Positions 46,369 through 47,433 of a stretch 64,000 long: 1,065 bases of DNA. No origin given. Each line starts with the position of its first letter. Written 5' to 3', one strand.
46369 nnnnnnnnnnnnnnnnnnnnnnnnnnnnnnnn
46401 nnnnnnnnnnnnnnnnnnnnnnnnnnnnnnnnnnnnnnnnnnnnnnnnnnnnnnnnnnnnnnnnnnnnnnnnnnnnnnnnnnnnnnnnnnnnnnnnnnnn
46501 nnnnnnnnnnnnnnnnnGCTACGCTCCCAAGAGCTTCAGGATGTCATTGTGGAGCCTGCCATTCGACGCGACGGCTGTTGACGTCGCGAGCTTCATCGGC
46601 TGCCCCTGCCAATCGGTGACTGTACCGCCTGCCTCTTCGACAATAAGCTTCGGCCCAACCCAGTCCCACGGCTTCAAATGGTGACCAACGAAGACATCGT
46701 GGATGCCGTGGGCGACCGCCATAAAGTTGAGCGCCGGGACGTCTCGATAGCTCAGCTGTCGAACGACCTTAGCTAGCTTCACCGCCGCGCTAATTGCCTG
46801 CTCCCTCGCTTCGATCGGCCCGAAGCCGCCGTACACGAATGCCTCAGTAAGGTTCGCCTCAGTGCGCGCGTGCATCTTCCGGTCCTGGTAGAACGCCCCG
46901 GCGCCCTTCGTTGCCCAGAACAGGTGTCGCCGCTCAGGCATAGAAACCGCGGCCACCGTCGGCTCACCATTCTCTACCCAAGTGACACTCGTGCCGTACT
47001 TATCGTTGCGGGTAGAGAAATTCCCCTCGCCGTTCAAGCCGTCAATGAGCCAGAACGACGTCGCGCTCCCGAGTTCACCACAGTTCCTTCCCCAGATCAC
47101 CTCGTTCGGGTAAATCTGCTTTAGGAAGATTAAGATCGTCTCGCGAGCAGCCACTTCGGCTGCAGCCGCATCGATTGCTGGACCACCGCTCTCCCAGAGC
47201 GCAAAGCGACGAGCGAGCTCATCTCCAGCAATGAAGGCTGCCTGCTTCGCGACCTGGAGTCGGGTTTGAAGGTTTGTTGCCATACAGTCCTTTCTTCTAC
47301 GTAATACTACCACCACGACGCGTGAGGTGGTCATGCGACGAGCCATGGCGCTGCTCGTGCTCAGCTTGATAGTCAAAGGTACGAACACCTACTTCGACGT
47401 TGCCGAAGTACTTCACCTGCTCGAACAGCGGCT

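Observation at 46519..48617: NYN RNase-like, minimal nucleotidyl-cyclase-like and IMPase-family phosphatase in one operon: candidate nucleotide second-messenger or defence module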

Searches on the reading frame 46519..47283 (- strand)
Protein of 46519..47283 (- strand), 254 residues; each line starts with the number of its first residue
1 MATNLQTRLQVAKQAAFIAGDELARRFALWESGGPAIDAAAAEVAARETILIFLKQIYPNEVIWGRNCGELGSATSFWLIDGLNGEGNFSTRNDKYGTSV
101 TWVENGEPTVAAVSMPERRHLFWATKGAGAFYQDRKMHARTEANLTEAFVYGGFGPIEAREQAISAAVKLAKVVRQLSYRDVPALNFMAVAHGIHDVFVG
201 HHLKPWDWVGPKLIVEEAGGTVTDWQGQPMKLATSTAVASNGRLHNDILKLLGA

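Call 3: search_protein_families(library=pfam, proteins=[window:46519-47283:-], max_evalue=0.1)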
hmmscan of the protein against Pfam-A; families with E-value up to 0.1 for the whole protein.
window:46519-47283:- (254 aa): 2 families
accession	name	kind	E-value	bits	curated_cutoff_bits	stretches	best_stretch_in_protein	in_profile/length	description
PF00459.30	Inositol_P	-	4.7e-32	112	27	1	5-251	2-265/271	Inositol monophosphatase family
PF05538.17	Campylo_MOMP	-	0.087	12.3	29.6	0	85-189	296-391/421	Campylobacter major outer membrane protein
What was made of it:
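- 46519..47283 (-): IMPase-fold protein, 254 aa, with a degenerate active site. The canonical 'EE' is replaced by R-N, DPxDGT by DGLNGE, and the WD motif is kept. It belongs to a 17-cluster Berkelbacteria-specific clade. Pfam PF00459, E 4.7e-32 (call 3).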

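Call 4: search_protein_families(library=ncbifam, proteins=[window:46519-47283:-], max_evalue=0.1)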
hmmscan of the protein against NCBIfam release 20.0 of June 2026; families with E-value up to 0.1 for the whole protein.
window:46519-47283:- (254 aa): 7 families
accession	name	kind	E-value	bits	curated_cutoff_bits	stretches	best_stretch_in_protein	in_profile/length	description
TIGR02067.1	his_9_HisN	equivalog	3.8e-31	108.5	275.15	1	40-252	37-251/252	histidinol-phosphatase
NF008027.1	PRK10757.1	equivalog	4.3e-26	91.4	332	1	43-250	44-255/267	inositol-1-monophosphatase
NF009321.0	PRK12676.1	equivalog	6.7e-21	74.5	264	1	45-252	50-262/264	bifunctional fructose-bisphosphatase/inositol-phosphate phosphatase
TIGR01331.1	bisphos_cysQ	equivalog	1.3e-16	61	228.8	1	74-234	75-236/250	3'(2'),5'-bisphosphate nucleotidase CysQ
TIGR01330.1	bisphos_HAL2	equivalog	6.6e-09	35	267.05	1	114-237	192-327/359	3'(2'),5'-bisphosphate nucleotidase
NF008182.0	PRK10931.1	equivalog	8.1e-09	34.9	379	1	40-233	38-231/246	3'(2'),5'-bisphosphate nucleotidase CysQ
NF010678.0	PRK14076.1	equivalog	5.6e-08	32.1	493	1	119-253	143-284/570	bifunctional NADP phosphatase/NAD kinase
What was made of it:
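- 46519..47283 (-): All NCBIfam equivalogs fall far below their cutoffs (call 4).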

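Call 27: search_solved_structures(query=window:46519-47283:-, show_alignments=3)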
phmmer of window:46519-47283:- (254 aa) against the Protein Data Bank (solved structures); distinct sequences matched with E-value up to 0.001: 31.
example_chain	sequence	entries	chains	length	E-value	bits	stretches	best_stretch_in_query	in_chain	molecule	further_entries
5zhh_A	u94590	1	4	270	2.8e-25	92.5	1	3-250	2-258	Inositol-1-monophosphatase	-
2pcr_A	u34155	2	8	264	1.9e-22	83.2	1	4-251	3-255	Inositol-1-monophosphatase | Fructose-1,6-bisphosphatase/inositol-1-monophosphatase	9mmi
2p3n_A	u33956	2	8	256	4.1e-22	82.1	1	46-252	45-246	Inositol-1-monophosphatase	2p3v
6tqn_T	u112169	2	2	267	4.3e-21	78.7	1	8-246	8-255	Inositol monophosphatase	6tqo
6ib7_A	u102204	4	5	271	4.6e-21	78.7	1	8-246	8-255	Inositol-1-monophosphatase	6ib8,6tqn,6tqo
2qfl_A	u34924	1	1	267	6.3e-21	78.2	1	9-246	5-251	Inositol-1-monophosphatase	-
9vep_A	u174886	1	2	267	5.8e-18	68.5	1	10-246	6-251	Inositol-1-monophosphatase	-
5eq7_A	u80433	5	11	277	1.5e-16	63.9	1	11-235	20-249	Inositol monophosphatase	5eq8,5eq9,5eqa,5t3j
8wdq_A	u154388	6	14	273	6.3e-16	61.8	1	6-247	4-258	Nus factor SuhB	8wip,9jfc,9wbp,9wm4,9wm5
9j90_B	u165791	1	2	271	8.6e-16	61.4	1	35-247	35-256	Nus factor SuhB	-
5yht_A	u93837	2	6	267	1.4e-14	57.4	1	55-253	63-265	Histidinol-phosphatase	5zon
7vce_A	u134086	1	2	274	1.2e-13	54.3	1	11-245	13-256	Inositol monophosphatase 1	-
1awb_A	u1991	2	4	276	1.3e-13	54.3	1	11-245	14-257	MYO-INOSITOL MONOPHOSPHATASE | INOSITOL MONOPHOSPHATASE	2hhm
1ima_A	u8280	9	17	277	1.3e-13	54.3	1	11-245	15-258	INOSITOL MONOPHOSPHATASE | INOSITOL MONOPHOSPHATASE 1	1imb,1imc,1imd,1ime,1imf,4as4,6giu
6zk0_AAA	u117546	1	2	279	1.3e-13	54.3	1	11-245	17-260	Inositol monophosphatase 1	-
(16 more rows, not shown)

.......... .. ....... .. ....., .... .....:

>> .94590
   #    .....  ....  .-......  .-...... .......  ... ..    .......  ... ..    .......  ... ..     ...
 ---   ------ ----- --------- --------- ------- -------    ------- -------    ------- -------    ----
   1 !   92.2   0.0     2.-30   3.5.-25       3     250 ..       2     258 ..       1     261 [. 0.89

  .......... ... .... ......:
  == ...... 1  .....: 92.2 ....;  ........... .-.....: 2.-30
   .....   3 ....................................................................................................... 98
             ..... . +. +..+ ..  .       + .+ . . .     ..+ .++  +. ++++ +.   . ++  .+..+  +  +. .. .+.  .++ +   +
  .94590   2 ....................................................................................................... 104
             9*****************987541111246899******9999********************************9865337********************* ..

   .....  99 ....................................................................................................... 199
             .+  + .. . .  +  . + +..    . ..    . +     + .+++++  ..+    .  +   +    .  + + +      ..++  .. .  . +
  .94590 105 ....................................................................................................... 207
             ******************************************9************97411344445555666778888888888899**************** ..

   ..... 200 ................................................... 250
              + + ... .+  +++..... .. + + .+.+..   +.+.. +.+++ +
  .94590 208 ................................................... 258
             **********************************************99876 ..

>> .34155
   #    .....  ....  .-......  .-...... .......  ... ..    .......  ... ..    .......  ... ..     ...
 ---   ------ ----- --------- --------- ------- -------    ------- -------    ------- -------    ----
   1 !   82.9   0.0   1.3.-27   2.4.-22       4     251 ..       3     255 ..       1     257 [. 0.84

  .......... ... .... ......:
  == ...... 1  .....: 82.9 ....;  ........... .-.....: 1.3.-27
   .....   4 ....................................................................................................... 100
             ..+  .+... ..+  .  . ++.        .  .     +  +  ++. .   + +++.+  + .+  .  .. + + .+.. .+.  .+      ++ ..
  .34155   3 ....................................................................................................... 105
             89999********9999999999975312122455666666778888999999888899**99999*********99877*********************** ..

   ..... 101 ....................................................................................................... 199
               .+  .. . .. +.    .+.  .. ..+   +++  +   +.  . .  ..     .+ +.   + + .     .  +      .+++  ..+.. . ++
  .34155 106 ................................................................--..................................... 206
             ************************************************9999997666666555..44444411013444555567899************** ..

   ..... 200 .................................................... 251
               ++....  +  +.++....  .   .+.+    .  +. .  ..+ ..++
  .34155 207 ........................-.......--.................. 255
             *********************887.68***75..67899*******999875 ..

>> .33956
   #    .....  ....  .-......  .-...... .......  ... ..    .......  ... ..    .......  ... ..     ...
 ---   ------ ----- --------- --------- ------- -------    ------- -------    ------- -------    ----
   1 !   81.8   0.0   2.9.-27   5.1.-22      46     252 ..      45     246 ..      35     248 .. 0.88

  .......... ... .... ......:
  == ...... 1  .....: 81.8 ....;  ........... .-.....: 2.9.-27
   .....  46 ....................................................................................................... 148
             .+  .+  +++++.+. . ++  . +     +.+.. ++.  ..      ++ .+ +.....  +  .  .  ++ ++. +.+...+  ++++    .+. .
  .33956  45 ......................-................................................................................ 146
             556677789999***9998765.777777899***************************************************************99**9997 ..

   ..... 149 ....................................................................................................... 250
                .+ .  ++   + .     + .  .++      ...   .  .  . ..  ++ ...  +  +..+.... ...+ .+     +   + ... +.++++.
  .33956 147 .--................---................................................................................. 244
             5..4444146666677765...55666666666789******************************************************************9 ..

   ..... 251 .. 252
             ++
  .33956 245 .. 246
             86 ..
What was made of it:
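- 46519..47283 (-): Residue-level alignments to solved IMPases (call 27).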

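Call 30: search_protein_families(library=padloc, proteins=[window:46519-47283:-], max_evalue=0.01)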
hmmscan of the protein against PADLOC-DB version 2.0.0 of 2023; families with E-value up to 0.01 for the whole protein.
window:46519-47283:- (254 aa): 0 families

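Call 51: find_homologous_proteins(query=window:46519-47283:-, max_evalue=1e-10)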
Query window:46519-47283:- (254 aa): 231 proteins with E <= 1e-10 among 1801 candidates; the best 120 are listed.
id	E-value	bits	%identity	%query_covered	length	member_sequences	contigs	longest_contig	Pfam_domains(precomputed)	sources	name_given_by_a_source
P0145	6.1e-168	575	100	100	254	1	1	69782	PF00459.31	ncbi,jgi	ncbi:MAG: inositol monophosphatase family protein [Patescibacteria group bacterium]|jgi:myo-inositol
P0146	3.4e-139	480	83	100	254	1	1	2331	PF00459.31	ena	-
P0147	3.7e-124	431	76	99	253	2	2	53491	PF00459.31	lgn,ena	-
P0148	8.5e-76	273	50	100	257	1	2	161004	PF00459.31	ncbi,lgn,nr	ncbi:hypothetical protein HYW32_01530 [Candidatus Berkelbacteria bacterium]|nr:hypothetical protein 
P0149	7.2e-71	257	50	100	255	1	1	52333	PF00459.31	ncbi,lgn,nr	ncbi:hypothetical protein HY374_00255 [Candidatus Berkelbacteria bacterium]|nr:hypothetical protein 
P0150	1.7e-69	252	48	98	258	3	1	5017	PF00459.31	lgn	-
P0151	9.8e-69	250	48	98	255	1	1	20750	PF00459.31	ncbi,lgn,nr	ncbi:inositol monophosphatase family protein [Candidatus Berkelbacteria bacterium]|nr:inositol monop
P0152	1.4e-68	249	47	98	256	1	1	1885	PF00459.31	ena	-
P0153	1.6e-68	249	46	98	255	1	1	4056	PF00459.31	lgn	-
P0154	7.0e-68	247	48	98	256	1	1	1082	PF00459.31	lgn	-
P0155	1.0e-67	246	47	100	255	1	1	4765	PF00459.31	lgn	-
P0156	1.9e-67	245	47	98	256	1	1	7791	PF00459.31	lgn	-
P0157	5.2e-65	237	46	99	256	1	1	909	PF00459.31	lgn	-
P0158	3.4e-64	235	44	99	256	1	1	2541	PF00459.31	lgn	-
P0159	1.9e-63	232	44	98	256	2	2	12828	PF00459.31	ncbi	-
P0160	4.5e-58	215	43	100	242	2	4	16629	PF00459.31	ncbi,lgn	-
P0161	5.6e-56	208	44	98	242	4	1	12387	PF00459.31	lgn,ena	-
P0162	5.0e-25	106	32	82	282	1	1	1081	PF00459.31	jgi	-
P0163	6.4e-24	103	33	98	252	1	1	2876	PF00459.31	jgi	jgi:histidinol-phosphatase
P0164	8.2e-24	103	34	98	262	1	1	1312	PF00459.31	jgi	-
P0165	3.9e-23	100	33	83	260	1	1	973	PF00459.31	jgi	jgi:myo-inositol-1(or 4)-monophosphatase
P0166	9.5e-23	99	33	83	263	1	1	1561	PF00459.31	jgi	jgi:histidinol-phosphatase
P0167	1.3e-22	99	29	97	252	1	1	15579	PF00459.31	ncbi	-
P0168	2.1e-22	98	32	85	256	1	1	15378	PF00459.31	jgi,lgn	jgi:histidinol-phosphatase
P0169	2.7e-22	98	33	83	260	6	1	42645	PF00459.31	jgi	jgi:histidinol-phosphatase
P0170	5.6e-22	96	33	83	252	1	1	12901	PF00459.31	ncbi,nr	ncbi:MAG: histidinol phosphate phosphatase [Candidatus Rokubacteria bacterium]|nr:histidinol phospha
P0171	6.8e-22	96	32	97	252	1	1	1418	PF00459.31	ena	-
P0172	1.6e-21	95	33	81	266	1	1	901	PF00459.31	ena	-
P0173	1.7e-21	95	31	96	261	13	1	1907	PF00459.31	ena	-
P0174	3.0e-21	94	34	83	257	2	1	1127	PF00459.31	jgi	jgi:histidinol-phosphatase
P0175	3.4e-21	94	31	100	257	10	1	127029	PF00459.31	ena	-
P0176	3.7e-21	94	36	83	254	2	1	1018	PF00459.31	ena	-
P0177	4.7e-21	93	32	79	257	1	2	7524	PF00459.31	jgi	jgi:histidinol-phosphatase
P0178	6.1e-21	93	30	96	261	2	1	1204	PF00459.31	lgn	-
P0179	8.6e-21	93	30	84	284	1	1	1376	PF00459.31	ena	-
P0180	9.7e-21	92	32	97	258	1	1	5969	PF00459.31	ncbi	-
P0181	1.2e-20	92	30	98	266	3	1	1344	PF00459.31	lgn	-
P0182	1.3e-20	92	32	83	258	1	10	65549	PF00459.31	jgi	jgi:histidinol-phosphatase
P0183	1.6e-20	92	34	84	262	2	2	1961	PF00459.31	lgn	-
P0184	1.7e-20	92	31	100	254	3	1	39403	PF00459.31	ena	-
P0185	1.9e-20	91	31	99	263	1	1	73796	PF00459.31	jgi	jgi:histidinol-phosphatase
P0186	1.9e-20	91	31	83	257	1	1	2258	PF00459.31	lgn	-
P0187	2.1e-20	91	32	83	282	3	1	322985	PF00459.31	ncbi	-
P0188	2.5e-20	91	32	78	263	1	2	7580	PF00459.31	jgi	jgi:histidinol-phosphatase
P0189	2.7e-20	91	32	83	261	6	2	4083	PF00459.31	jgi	jgi:histidinol-phosphatase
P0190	2.9e-20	91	32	83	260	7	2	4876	PF00459.31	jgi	jgi:histidinol-phosphatase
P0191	4.3e-20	90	32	98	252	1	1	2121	PF00459.31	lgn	-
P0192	4.9e-20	90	32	84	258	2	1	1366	PF00459.31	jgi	-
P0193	5.6e-20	90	31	83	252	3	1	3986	PF00459.31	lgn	-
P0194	6.3e-20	90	31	96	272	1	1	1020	PF00459.31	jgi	-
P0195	6.6e-20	90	27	83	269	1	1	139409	PF00459.31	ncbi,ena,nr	ncbi:MAG: Inositol-1-monophosphatase [Candidatus Anoxychlamydiales bacterium]|nr:Inositol-1-monophos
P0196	6.6e-20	90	33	83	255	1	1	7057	PF00459.31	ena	-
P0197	1.1e-19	89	32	98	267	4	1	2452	PF00459.31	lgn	-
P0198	1.2e-19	89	30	85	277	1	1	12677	PF00459.31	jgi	jgi:histidinol-phosphatase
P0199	1.3e-19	89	31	85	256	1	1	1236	PF00459.31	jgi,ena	-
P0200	1.4e-19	89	30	99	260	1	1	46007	PF00459.31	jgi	jgi:histidinol-phosphatase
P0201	1.4e-19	89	32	83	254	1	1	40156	PF00459.31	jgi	jgi:histidinol-phosphatase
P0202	1.5e-19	89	31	83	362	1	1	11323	PF00459.31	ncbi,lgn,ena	-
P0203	1.5e-19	88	30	100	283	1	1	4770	PF00459.31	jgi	jgi:histidinol-phosphatase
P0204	1.6e-19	88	31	88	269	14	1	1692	PF00459.31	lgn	-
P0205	1.9e-19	88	30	100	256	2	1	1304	PF00459.31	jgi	-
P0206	2.2e-19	88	31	84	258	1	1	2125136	PF00459.31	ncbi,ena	-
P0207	2.4e-19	88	32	99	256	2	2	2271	PF00459.31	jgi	jgi:histidinol-phosphatase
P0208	2.4e-19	88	30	98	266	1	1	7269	PF00459.31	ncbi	-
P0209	2.5e-19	88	31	83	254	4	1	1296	PF00459.31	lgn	-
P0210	2.6e-19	88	30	83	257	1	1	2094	PF00459.31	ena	-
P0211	2.6e-19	88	32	84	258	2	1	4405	PF00459.31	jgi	jgi:histidinol-phosphatase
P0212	4.6e-19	87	31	84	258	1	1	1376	PF00459.31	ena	-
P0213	5.7e-19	87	33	74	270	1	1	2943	PF00459.31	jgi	jgi:histidinol-phosphatase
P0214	6.1e-19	87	29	98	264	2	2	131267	PF00459.31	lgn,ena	-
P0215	1.0e-18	86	30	83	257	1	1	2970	PF00459.31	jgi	jgi:histidinol-phosphatase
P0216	1.4e-18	85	30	83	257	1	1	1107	PF00459.31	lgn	-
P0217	1.8e-18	85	28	96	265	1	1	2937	PF00459.31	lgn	-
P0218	2.3e-18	85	32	80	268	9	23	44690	PF00459.31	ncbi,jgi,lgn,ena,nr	ncbi:MAG: inositol monophosphatase family protein [Proteobacteria bacterium]|nr:inositol monophospha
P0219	2.5e-18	85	34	83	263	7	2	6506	PF00459.31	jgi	jgi:myo-inositol-1(or 4)-monophosphatase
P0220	3.8e-18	84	30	99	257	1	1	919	PF00459.31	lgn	-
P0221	4.9e-18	84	32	83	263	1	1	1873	PF00459.31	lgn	-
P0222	5.5e-18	83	30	99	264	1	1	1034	PF00459.31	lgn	-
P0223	5.9e-18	83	29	98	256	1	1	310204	PF00459.31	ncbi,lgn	-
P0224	9.2e-18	83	30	83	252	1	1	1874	PF00459.31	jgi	jgi:histidinol-phosphatase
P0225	9.5e-18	83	30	82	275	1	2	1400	PF00459.31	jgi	jgi:myo-inositol-1(or 4)-monophosphatase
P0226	1.5e-17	82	30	83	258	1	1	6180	PF00459.31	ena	-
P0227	1.5e-17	82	30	81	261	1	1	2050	PF00459.31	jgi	-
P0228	1.6e-17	82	30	99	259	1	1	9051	PF00459.31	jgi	jgi:histidinol-phosphatase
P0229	1.8e-17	82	30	83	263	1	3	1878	PF00459.31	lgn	-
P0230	1.9e-17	82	30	96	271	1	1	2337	PF00459.31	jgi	jgi:myo-inositol-1(or 4)-monophosphatase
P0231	1.9e-17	82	31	83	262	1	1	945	PF00459.31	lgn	-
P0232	2.1e-17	81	30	83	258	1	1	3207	PF00459.31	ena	-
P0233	2.2e-17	81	30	83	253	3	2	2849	PF00459.31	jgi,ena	-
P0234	2.5e-17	81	30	96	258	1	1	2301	PF00459.31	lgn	-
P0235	2.7e-17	81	29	98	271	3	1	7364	PF00459.31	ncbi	-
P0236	3.4e-17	81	29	83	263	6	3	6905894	PF00459.31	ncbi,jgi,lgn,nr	ncbi:MAG: inositol phosphatase [Deltaproteobacteria bacterium]|jgi:histidinol-phosphatase|nr:inosito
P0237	3.5e-17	81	28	85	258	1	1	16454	PF00459.31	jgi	jgi:histidinol-phosphatase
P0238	3.6e-17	81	30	83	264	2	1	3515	PF00459.31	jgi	jgi:histidinol-phosphatase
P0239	3.6e-17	81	30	83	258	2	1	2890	PF00459.31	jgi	jgi:histidinol-phosphatase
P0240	3.9e-17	81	30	83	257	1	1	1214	PF00459.31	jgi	jgi:histidinol-phosphatase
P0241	5.2e-17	80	30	83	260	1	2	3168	PF00459.31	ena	-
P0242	5.7e-17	80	32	83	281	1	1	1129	PF00459.31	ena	-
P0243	6.6e-17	80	31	83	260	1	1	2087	PF00459.31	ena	-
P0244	9.3e-17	79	28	84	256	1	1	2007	PF00459.31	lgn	-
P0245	1.1e-16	79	29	100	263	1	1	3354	PF00459.31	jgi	jgi:histidinol-phosphatase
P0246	1.1e-16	79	28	83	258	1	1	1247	PF00459.31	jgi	jgi:histidinol-phosphatase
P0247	1.3e-16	79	31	83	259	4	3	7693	PF00459.31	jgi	jgi:histidinol-phosphatase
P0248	1.6e-16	79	30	83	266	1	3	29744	PF00459.31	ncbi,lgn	-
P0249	1.7e-16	79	37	70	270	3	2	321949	PF00459.31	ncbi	-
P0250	2.0e-16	78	31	85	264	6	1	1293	PF00459.31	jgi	jgi:histidinol-phosphatase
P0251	2.0e-16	78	31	85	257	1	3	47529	PF00459.31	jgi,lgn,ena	-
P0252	2.2e-16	78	28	80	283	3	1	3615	PF00459.31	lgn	-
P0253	2.6e-16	78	31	84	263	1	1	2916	PF00459.31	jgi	jgi:histidinol-phosphatase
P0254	2.8e-16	78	29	83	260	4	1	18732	PF00459.31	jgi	-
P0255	2.8e-16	78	28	99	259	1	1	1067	PF00459.31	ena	-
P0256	2.9e-16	78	27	96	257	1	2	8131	PF00459.31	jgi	-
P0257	3.9e-16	77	30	78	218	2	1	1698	PF00459.31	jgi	jgi:histidinol-phosphatase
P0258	4.7e-16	77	31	83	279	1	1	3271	PF00459.31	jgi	jgi:histidinol-phosphatase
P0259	5.0e-16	77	29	81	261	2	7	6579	PF00459.31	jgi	jgi:histidinol-phosphatase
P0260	6.1e-16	77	26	99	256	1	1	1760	PF00459.31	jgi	jgi:histidinol-phosphatase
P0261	6.4e-16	77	30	83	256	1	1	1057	PF00459.31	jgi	jgi:histidinol-phosphatase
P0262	7.1e-16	76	30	83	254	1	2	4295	PF00459.31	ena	-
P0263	7.3e-16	76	31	83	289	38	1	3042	PF00459.31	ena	-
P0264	8.5e-16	76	29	83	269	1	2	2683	PF00459.31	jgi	-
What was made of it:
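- Closest known: Bacterial IMPase/SuhB/HisN family. Same: Full-length homology at 29-34% identity (calls 27, 51).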

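Call 53: find_encoding_contigs(protein=P0148, flank=6000, max_places=1)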
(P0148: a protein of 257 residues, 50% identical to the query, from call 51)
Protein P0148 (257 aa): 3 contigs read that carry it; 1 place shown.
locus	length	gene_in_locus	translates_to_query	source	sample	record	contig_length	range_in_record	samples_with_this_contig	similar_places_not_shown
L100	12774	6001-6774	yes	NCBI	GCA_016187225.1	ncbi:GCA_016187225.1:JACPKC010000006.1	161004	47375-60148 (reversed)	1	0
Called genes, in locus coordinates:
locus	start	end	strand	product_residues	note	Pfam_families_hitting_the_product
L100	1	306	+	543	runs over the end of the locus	PF01921:tRNA-synt_1f, PF09334:tRNA-synt_1g (faint)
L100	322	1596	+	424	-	PF02403:Seryl_tRNA_N, PF00587:tRNA-synt_2b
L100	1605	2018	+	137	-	PF02482:Ribosomal_S30AE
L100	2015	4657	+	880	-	PF07517:SecA_DEAD, PF01043:SecA_PP_bind, PF21090:P-loop_SecA, PF07516:SecA_SW, PF02810:SEC-C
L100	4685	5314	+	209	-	PF12917:YfbR-like, PF13023:HD_3, PF01966:HD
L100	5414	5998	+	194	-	PF01936:NYN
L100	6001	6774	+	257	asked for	PF00459:Inositol_P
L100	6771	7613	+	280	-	PF01261:AP_endonuc_2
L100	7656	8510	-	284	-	PF17914:HopA1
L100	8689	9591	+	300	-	PF01297:ZnuA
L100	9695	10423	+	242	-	PF02463:SMC_N (faint), PF00005:ABC_tran, PF13304:AAA_21 (weak)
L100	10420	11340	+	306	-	PF18075:FtsX_ECD, PF02687:FtsX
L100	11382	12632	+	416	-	PF01551:Peptidase_M23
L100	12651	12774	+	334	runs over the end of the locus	PF06068:TIP49 (faint), PF05496:RuvB_N, PF07728:AAA_5 (weak), PF00004:AAA, PF17864:AAA_lid_4, PF05491:WHD_RuvB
